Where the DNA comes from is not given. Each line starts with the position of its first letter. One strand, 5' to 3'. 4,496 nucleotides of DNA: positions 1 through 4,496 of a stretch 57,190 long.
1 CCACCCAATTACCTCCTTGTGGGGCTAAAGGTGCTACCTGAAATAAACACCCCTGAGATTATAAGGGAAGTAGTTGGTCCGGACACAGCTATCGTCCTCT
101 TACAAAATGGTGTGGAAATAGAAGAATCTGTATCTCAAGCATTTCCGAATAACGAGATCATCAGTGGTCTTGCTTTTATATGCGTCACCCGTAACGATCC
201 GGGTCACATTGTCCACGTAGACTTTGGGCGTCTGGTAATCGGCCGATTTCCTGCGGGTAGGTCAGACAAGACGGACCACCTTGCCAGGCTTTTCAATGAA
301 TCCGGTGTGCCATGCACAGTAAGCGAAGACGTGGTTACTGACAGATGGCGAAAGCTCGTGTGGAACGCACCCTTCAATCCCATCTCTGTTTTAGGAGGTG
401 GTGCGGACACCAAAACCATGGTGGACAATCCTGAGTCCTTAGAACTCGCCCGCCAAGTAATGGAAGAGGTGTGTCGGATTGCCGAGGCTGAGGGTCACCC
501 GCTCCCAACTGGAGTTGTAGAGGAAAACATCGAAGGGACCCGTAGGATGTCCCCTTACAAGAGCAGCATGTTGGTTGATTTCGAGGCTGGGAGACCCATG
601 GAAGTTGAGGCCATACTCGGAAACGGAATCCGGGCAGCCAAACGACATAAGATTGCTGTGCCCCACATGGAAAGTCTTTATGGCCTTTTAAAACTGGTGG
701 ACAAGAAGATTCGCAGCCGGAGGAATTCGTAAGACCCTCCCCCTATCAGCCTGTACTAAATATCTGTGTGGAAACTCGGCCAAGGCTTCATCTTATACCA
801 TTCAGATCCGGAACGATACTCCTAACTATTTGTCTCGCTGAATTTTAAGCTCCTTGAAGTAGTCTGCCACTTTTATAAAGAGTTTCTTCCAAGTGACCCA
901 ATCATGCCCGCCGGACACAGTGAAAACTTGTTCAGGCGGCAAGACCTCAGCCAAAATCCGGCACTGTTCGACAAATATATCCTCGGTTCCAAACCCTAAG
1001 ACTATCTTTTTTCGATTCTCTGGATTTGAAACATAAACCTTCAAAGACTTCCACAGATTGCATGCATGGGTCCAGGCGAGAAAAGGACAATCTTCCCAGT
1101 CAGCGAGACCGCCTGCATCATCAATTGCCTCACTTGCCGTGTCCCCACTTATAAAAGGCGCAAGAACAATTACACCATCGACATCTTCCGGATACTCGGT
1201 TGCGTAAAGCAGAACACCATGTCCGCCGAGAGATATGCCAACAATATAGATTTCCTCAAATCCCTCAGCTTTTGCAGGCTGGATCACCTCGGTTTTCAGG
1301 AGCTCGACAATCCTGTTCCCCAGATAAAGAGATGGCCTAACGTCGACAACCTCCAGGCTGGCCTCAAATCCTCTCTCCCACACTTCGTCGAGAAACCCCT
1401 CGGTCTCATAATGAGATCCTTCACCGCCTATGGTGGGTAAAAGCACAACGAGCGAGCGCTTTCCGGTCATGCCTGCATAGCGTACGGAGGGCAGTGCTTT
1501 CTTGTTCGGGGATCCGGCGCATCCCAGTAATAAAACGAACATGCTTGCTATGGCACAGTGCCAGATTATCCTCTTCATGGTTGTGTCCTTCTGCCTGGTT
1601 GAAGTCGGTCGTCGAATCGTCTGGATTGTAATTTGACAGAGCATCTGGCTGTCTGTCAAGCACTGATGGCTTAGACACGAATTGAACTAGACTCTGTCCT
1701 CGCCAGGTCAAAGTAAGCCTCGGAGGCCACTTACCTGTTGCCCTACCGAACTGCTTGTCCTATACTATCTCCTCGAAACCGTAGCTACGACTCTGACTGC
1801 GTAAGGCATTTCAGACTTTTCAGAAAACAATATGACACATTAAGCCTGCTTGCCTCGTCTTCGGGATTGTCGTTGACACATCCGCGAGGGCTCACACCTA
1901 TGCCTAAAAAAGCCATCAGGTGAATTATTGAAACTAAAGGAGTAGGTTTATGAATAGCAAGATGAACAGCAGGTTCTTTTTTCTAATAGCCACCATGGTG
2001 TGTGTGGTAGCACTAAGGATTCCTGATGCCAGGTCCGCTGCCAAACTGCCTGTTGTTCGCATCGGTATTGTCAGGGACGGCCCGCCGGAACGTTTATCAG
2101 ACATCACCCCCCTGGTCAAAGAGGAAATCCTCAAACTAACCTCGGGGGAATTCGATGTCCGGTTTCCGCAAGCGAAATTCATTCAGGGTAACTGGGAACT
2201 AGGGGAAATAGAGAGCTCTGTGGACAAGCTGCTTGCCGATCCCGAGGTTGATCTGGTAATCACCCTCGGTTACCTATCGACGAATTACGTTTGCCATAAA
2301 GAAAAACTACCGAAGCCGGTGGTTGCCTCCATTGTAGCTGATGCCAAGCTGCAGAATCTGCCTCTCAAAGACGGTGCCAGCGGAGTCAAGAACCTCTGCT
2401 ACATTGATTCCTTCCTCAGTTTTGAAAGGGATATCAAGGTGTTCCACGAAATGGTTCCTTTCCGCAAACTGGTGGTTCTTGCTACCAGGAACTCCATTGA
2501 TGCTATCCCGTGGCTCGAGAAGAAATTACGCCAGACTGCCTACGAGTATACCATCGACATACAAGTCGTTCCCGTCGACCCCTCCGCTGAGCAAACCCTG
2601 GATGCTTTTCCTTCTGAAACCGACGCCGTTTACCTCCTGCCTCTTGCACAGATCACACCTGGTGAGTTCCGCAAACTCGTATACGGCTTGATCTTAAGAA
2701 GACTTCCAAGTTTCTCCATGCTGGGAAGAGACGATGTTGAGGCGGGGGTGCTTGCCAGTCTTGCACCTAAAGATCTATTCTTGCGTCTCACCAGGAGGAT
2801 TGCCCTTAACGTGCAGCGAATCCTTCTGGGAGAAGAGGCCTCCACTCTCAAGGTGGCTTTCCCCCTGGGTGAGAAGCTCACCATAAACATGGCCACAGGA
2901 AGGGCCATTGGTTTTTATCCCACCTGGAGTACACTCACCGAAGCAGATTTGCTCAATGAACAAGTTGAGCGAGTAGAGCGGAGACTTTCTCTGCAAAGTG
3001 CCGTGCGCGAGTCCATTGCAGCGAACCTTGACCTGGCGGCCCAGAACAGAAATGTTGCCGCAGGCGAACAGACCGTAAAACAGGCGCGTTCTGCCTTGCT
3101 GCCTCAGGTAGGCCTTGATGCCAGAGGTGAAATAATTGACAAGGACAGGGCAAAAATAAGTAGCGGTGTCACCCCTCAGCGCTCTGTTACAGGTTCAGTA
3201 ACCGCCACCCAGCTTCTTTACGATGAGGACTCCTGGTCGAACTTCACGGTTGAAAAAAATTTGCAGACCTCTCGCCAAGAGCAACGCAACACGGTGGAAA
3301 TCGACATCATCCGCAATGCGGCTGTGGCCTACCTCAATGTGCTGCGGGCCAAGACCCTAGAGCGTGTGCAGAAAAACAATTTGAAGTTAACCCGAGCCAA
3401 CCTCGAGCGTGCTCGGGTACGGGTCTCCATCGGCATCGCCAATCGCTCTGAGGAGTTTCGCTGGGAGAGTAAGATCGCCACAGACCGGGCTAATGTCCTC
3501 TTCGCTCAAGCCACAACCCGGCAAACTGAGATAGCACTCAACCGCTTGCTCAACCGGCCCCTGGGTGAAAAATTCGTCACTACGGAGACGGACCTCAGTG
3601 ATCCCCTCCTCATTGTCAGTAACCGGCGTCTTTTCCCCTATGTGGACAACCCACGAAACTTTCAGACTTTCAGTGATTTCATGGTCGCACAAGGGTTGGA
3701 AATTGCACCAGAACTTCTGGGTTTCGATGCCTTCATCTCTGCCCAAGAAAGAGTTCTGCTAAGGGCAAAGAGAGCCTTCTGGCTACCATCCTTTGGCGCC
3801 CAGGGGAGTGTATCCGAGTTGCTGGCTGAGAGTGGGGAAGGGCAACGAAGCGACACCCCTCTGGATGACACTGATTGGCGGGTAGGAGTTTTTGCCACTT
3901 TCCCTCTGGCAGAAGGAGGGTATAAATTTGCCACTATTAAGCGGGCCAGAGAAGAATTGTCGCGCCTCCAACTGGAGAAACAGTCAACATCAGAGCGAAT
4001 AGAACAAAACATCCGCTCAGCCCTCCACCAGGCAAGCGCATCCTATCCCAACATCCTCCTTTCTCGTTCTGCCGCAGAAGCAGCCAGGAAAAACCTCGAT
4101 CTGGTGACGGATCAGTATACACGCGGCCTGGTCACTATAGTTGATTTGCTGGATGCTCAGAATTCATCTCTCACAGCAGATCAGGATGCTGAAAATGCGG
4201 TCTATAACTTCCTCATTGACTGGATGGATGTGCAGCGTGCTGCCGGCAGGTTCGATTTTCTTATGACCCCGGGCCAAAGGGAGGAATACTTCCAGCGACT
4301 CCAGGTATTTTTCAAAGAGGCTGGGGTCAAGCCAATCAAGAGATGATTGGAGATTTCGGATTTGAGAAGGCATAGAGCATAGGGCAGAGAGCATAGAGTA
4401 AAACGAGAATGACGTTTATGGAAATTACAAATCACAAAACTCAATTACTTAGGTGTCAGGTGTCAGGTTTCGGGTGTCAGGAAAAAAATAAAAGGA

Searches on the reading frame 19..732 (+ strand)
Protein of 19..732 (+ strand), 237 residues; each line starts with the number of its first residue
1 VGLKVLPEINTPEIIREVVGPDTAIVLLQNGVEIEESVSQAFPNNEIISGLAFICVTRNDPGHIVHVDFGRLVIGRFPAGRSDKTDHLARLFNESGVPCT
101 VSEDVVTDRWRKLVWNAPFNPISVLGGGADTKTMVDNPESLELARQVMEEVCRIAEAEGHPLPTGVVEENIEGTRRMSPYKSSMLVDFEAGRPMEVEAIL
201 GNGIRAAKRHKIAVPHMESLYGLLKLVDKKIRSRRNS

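Call 69: search_protein_families(library=pfam, max_evalue=0.00001, proteins=[window:19-732:+])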
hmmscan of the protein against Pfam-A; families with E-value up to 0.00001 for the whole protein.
window:19-732:+ (237 aa): 2 families
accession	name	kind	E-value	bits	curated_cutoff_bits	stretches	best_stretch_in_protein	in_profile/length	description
PF08546.17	ApbA_C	-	1e-35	123.2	22.7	1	104-226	1-123/125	Ketopantoate reductase PanE/ApbA C terminal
PF02558.23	ApbA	-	5.6e-16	59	22.2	1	11-78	82-149/150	Ketopantoate reductase PanE/ApbA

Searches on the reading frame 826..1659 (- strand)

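Call 69: search_protein_families(library=pfam, max_evalue=0.00001, proteins=[window:826-1659:-])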
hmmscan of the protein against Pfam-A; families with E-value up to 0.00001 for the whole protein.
window:826-1659:- (277 aa): 2 families
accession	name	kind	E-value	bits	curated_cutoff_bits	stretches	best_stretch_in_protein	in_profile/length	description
PF00756.26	Esterase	-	2.5e-09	37.7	22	1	133-263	116-246/251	Putative esterase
PF12146.15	Hydrolase_4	-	6.5e-07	29.3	27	1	132-177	73-118/239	Serine aminopeptidase, S33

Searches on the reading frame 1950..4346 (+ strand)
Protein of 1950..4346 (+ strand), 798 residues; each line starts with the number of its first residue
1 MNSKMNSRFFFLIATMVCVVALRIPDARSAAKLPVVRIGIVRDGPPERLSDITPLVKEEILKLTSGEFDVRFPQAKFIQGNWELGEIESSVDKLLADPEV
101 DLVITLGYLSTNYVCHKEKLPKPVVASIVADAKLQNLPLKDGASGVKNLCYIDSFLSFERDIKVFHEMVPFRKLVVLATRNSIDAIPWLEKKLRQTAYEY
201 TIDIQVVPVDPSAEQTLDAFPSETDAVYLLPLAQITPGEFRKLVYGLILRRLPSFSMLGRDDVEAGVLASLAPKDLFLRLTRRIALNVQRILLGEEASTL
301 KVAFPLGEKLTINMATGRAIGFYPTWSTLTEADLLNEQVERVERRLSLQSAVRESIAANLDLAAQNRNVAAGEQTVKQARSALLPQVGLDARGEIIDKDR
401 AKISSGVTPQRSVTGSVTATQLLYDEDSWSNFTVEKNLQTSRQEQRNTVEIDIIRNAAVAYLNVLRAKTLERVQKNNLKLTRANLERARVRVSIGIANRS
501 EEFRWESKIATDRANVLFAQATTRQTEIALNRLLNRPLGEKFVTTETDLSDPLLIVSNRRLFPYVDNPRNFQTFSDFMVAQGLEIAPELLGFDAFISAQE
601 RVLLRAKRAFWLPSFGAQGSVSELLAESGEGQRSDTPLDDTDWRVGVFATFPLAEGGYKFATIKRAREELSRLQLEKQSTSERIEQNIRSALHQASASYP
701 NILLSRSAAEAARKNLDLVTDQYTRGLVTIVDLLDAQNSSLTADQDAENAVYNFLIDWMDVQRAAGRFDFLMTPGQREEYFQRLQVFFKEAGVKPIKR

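Call 69: search_protein_families(library=pfam, max_evalue=0.00001, proteins=[window:1950-4346:+])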
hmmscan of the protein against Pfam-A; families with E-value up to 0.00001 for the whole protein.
window:1950-4346:+ (798 aa): 1 family
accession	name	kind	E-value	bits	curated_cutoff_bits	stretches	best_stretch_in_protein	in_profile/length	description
PF02321.23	OEP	-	5.1e-33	114.9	22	2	578-760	4-181/187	Outer membrane efflux protein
